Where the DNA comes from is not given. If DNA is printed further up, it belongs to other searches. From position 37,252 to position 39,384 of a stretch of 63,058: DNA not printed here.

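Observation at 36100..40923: AT-rich three-gene cassette: ALS-like TPP enzyme, 610-aa GT-A-like orphan, CapK/PaaK-like adenylating enzyme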

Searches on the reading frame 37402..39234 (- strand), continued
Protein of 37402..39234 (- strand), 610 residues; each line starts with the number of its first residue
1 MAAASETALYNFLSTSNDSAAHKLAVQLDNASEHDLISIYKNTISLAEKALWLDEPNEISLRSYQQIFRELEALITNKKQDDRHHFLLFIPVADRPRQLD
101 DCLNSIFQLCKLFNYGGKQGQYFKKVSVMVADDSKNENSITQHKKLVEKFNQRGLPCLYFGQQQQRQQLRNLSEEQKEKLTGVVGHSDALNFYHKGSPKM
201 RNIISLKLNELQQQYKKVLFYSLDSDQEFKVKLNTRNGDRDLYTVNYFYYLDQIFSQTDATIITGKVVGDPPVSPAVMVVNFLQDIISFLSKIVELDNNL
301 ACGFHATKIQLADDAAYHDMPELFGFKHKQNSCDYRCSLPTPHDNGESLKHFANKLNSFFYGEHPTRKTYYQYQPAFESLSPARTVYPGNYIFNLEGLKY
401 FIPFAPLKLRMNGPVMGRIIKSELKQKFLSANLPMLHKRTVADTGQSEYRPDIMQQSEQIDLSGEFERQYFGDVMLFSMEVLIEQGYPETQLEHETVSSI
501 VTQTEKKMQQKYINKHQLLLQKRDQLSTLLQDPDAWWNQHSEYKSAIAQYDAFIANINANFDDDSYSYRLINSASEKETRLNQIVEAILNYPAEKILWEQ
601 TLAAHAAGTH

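Call 30: fold_search(model_id=the predicted structure, library=pdb)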
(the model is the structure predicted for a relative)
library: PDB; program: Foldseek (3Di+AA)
matches with E <= 10: 800; with E <= 0.001: 11
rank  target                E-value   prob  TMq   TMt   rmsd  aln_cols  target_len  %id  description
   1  7sp8_A                1.2e-04  1.00  0.26  0.31  23.3       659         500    8  Chlorella virus Hyaluronan Synthase bound to UDP-GlcNAc (released 2022-04-06)
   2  8sne_A                1.8e-04  1.00  0.27  0.32  20.2       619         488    8  Chlorella virus Hyaluronan Synthase bound to GlcA extended GlcNAc primer and UDP (released 2024-05-01)
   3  9yq5_A                2.3e-04  1.00  0.29  0.34  19.1       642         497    8  Chlorella virus hyaluronan synthase bound to an inserted UDP-GlcA (released 2025-12-10)
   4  7boo_A                4.6e-04  1.00  0.17  0.26  15.2       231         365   12  Crystal Structure of Core-mannan synthase A (CmsA/Ktr4) from Aspergillus fumigatus, apo form (released 2020-09-09)
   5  5vcr_A                6.1e-04  1.00  0.17  0.28  12.6       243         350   14  Alpha-1,6-mannosyl-glycoprotein 2-beta-N-acetylglucosaminyltransferase with bound uranium dioxide (released 2018-04-11)
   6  5vcm_A                8.5e-04  1.00  0.17  0.28  13.6       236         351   15  Alpha-1,6-mannosyl-glycoprotein 2-beta-N-acetylglucosaminyltransferase with bound UDP and Manganese (released 2018-04-11)
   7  7boo_B                8.5e-04  1.00  0.17  0.25  15.3       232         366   10  Crystal Structure of Core-mannan synthase A (CmsA/Ktr4) from Aspergillus fumigatus, apo form (released 2020-09-09)
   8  5vcr_B                8.9e-04  1.00  0.17  0.29  13.4       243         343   16  Alpha-1,6-mannosyl-glycoprotein 2-beta-N-acetylglucosaminyltransferase with bound uranium dioxide (released 2018-04-11)
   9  7sp9_A                8.9e-04  0.99  0.27  0.32  22.4       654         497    9  Chlorella virus Hyaluronan Synthase in the GlcNAc-primed channel-closed state (released 2022-04-06)
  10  4wm0_A                9.8e-04  1.00  0.17  0.30   7.3       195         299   14  Crystal structure of mouse Xyloside xylosyltransferase 1 complexed with acceptor ligand (released 2015-09-30)
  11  7sp7_A                9.8e-04  0.99  0.27  0.32  22.7       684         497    9  Chlorella virus hyaluronan synthase inhibited by UDP (released 2022-04-06)
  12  5vcs_A                1.0e-03  1.00  0.17  0.28  13.0       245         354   16  Alpha-1,6-mannosyl-glycoprotein 2-beta-N-acetylglucosaminyltransferase with Bound Acceptor (released 2018-04-11)
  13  6h4f_F                1.2e-03  1.00  0.24  0.41  14.2       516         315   10  TarP-3RboP (released 2018-09-26)
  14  7boo_D                1.2e-03  1.00  0.17  0.25  15.2       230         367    9  Crystal Structure of Core-mannan synthase A (CmsA/Ktr4) from Aspergillus fumigatus, apo form (released 2020-09-09)
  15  9yq4_A                1.2e-03  0.99  0.26  0.31  24.1       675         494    8  Chlorella virus hyaluronan synthase bound to a proofreading UDP-GlcA (released 2025-12-10)
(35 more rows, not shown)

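Call 46: search_solved_structures(query=A2, max_evalue=10, show_alignments=3)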
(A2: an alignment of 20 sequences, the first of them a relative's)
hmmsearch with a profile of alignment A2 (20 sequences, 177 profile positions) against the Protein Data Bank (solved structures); distinct sequences matched with E-value up to 10: 6.
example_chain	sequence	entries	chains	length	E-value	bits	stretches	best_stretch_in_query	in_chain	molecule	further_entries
3ma9_A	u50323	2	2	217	0.015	18.3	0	5-43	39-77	Transmembrane glycoprotein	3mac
2cmr_A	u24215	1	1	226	0.016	18.1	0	5-43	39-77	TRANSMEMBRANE GLYCOPROTEIN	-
2xra_A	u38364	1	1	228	0.017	18.1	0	5-43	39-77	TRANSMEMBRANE PROTEIN GP41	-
5ka6_A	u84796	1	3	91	0.35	13.8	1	5-39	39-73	Transmembrane protein gp41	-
5ka5_A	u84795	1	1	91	0.35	13.8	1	5-39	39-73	Transmembrane glycoprotein gp41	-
6el2_A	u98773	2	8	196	0.6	13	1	111-172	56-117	Transcriptional regulator TetR family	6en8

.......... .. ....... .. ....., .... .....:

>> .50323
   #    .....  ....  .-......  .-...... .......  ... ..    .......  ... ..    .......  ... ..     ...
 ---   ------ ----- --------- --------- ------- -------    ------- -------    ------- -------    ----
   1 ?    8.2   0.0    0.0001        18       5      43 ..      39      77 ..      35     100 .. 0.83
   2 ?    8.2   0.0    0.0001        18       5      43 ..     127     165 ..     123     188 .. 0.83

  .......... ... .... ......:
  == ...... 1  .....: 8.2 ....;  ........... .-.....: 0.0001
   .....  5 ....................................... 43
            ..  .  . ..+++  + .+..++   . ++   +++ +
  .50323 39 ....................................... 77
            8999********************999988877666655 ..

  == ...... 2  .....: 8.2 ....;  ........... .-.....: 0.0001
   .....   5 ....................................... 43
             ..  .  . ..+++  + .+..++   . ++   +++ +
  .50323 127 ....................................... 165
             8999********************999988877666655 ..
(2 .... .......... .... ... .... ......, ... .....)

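Call 47: search_protein_families(library=ncbifam, alignment_id=A2, max_evalue=10)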
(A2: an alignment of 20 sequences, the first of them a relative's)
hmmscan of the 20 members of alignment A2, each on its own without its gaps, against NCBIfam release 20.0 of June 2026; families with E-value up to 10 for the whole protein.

A. member 1, L003:11839-12375:+ (178 aa): 1 family
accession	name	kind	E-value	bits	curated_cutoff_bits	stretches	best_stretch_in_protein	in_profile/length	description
NF042991.1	alk_phos_PafA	equivalog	0.056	11.9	650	1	40-152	323-436/554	alkaline phosphatase PafA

B. families by the number of members that match (of 20 scanned): 3 families
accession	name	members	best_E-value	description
NF042991.1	alk_phos_PafA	3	0.0011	alkaline phosphatase PafA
NF040829.1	sulfhyd_ShyB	1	0.14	NAD(P)-dependent hydrogenase/sulfhydrogenase 2 subunit beta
TIGR00684.1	narJ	1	0.19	nitrate reductase molybdenum cofactor assembly chaperone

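Call 48: find_homologous_proteins(query=L003:11839-12375:+)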
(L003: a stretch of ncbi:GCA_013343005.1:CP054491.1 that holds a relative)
Query L003:11839-12375:+ (178 aa): 2431 proteins with E <= 0.001 among 2451 candidates; the best 120 are listed.
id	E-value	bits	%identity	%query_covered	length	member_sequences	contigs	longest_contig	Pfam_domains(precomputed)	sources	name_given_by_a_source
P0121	4.7e-114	396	100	100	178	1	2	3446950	-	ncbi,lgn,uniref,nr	ncbi:hypothetical protein BOW53_01990 [Solemya pervernicosa gill symbiont]|uniref:Sulphotransferase 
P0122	9.4e-81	288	74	99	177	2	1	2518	-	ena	-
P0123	1.7e-80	287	72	99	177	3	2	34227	-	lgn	-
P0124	2.0e-80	287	72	99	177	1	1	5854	-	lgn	-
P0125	2.2e-79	283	69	99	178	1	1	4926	-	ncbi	-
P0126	3.3e-79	283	69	99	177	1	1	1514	-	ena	-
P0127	3.3e-79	283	72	99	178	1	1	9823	-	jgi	-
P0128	4.1e-79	283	68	99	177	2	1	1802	-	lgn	-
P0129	5.7e-79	282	71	99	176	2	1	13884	-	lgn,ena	-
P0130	8.0e-79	282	71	99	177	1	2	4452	-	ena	-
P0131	8.5e-79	281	68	99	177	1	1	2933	-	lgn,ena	-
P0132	9.1e-79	281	70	99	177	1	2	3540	-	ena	-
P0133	1.1e-78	281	71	99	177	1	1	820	-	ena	-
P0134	1.3e-78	281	70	99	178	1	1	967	-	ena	-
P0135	1.4e-78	281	70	99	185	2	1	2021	-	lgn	-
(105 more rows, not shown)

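Call 56: predict_structure(alignment_id=A3)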
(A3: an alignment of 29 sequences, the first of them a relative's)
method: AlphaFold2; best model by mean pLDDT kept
length: 178 residues; sequences in the alignment: 29
mean_pLDDT: 90.4   pTM: 0.87
mean pLDDT of the five models: 90.4, 88.6, 82.7, 70.8, 67.8
residues with pLDDT >= 90: 118; 70-90: 50; 50-70: 6; < 50: 4
segments of 3 or more residues with pLDDT < 50: 175-178
pLDDT, mean of each block of 10 residues (from residue 1): 90 90 98 94 97 92 96 93 86 82 75 90 94 96 95 98 96 58
secondary structure, 60 per line:
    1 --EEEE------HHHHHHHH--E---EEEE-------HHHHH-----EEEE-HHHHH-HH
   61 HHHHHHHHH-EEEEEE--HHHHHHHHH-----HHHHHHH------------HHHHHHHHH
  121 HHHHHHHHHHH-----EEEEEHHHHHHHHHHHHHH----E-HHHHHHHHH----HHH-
elements in order: E3-6 H13-20 E27-30 H38-42 E48-51 H53-57 H59-69 E71-76 H79-87 H93-99 H112-131 E137-141 H142-155 H162-170

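Call 57: search_protein_representatives(alignment_id=A1)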
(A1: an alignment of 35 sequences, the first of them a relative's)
Query: 35 sequences, 612 profile positions. Proteins with E-value up to 0.001 (for the whole library): 374; up to 1e-10: 291; up to 1e-30: 161. The best 150 are listed.
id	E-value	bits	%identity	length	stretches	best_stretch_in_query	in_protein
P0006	3.7e-289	976.8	-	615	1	2-610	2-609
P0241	1.2e-248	843.0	-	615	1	4-607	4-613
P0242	3.7e-236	801.8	-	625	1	2-608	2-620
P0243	1.5e-233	793.1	-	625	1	9-606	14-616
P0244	1.1e-231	787.0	-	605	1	7-609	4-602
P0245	3.5e-229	778.7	-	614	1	5-608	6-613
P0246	6.2e-229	777.9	-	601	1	2-607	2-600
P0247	5.6e-226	768.1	-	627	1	20-607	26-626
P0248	5.6e-223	758.2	-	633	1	31-607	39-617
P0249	1.5e-222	756.8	-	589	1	37-605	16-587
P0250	1.8e-221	753.3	-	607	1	17-608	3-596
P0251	8.3e-220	747.7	-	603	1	9-607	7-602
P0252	3.4e-218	742.4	-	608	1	10-608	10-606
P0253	3.0e-217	739.3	-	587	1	45-608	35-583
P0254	2.8e-216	736.1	-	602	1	9-605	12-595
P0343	9.8e-56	205.8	-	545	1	88-577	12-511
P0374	6.7e-40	153.5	-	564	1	80-567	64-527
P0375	6.7e-40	153.5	-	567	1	87-582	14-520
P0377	2.6e-38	148.3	-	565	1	66-565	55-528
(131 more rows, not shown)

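Call 59: search_protein_families(library=pfam, proteins=[P0343, P0374, P0375, P0377], max_evalue=0.1)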
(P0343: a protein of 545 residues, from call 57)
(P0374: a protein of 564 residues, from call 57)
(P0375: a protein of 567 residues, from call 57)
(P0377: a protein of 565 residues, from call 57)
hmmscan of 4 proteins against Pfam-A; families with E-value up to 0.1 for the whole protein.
P0343 (545 aa): 0 families

P0374 (564 aa): 0 families

P0375 (567 aa): 1 family
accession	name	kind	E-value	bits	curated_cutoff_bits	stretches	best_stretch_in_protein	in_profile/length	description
PF21968.2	TcdA1_RBD_3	-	0.026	15.2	27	1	445-509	8-75/106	TcdA1, receptor binding domain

P0377 (565 aa): 0 families

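Call 60: fold_search(model_id=the predicted structure, library=pdb)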
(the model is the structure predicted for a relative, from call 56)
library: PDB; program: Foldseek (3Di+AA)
matches with E <= 10: 1020; with E <= 0.001: 24
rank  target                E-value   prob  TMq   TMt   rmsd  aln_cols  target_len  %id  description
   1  5x2b_J                9.5e-05  1.00  0.57  0.40   6.2       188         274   13  Crystal structure of mouse sulfotransferase SULT7A1 complexed with PAP (released 2018-03-28)
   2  4gbm                  1.8e-04  1.00  0.63  0.41   5.7       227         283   12  Sulfotransferase Domain from the Curacin Biosynthetic Pathway (released 2012-10-17)
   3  3ap2_B                1.9e-04  1.00  0.56  0.37   6.8       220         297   14  Crystal structure of human tyrosylprotein sulfotransferase-2 complexed with PAP,C4 peptide, and phosphate ion (released 2011-10-26)
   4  5wrj_C                2.6e-04  1.00  0.51  0.36   8.1       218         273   14  Crystal structure of human tyrosylprotein sulfotransferase-1 complexed with PAP and gastrin peptide (released 2017-09-06)
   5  5x2b_E                2.9e-04  1.00  0.45  0.32   7.9       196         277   16  Crystal structure of mouse sulfotransferase SULT7A1 complexed with PAP (released 2018-03-28)
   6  3nwj_A                3.3e-04  1.00  0.46  0.42   7.9       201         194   12  Crystal structure of shikimate kinase from Arabidopsis thaliana (AtSK2) (released 2011-06-29)
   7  9wwe                  3.7e-04  1.00  0.55  0.35   6.4       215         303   13  Crystal structure of human tyrosylprotein sulfotransferase 2 (TPST2) in cation-bound state (released 2025-12-31)
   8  5x2b_A                3.7e-04  1.00  0.54  0.37   6.5       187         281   14  Crystal structure of mouse sulfotransferase SULT7A1 complexed with PAP (released 2018-03-28)
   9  8w5z_A                4.0e-04  1.00  0.60  0.34   8.0       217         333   12  Crystal structure of tick tyrosylprotein sulfotransferase reveals the activation mechanism of tick anticoagulant prote (released 2024-04-10)
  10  3ap1_B                4.5e-04  1.00  0.54  0.35   6.8       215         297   13  Crystal structure of human tyrosylprotein sulfotransferase-2 complexed with PAP and C4 peptide (released 2011-10-26)
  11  2axp_A                4.5e-04  1.00  0.51  0.52   8.6       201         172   14  X-Ray Crystal Structure of Protein BSU20280 from Bacillus subtilis. Northeast Structural Genomics Consortium Target SR (released 2005-09-13)
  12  5wrj_A                5.4e-04  1.00  0.55  0.38   8.0       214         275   15  Crystal structure of human tyrosylprotein sulfotransferase-1 complexed with PAP and gastrin peptide (released 2017-09-06)
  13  8xjq                  5.4e-04  1.00  0.54  0.36   6.0       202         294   13  Crystal structure of a sulfotransferase S4 in complex with PAP and PNPS (released 2024-12-25)
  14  3ap3_D                5.8e-04  1.00  0.57  0.38   6.7       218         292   14  Crystal structure of human tyrosylprotein sulfotransferase-2 complexed with PAP (released 2011-10-26)
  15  5wri_A                5.8e-04  1.00  0.52  0.37   8.2       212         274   15  Crystal structure of human tyrosylprotein sulfotransferase-1 complexed with PAP and C4 peptide (released 2017-09-13)
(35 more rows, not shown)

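Call 61: find_encoding_contigs(protein=P0374, flank=6000, max_places=3)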
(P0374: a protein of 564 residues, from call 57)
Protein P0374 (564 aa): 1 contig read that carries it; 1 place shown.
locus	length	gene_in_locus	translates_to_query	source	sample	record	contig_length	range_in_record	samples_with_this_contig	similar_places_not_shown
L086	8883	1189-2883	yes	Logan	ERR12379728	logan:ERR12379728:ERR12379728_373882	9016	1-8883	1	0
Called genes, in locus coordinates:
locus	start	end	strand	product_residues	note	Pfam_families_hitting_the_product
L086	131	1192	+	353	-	PF00534:Glycos_transf_1 (weak)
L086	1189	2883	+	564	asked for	-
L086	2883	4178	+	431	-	PF03070:TENA_THI-4 (weak), PF14518:Haem_oxygenas_2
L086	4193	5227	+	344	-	-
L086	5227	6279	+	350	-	PF04055:Radical_SAM, PF13186:SPASM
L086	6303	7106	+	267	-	PF04055:Radical_SAM, PF13186:SPASM (weak)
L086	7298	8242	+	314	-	PF01073:3Beta_HSD (weak), PF01370:Epimerase, PF02719:Polysacc_synt_2 (weak), PF04321:RmlD_sub_bind, PF16363:GDP_Man_Dehyd, PF07993:NAD_binding_4 (weak)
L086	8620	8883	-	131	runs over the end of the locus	?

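Call 71: search_protein_families(library=padloc, proteins=[window:37402-39234:-], max_evalue=0.01)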
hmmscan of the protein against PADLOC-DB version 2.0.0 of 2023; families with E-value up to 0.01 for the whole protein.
window:37402-39234:- (610 aa): 0 families
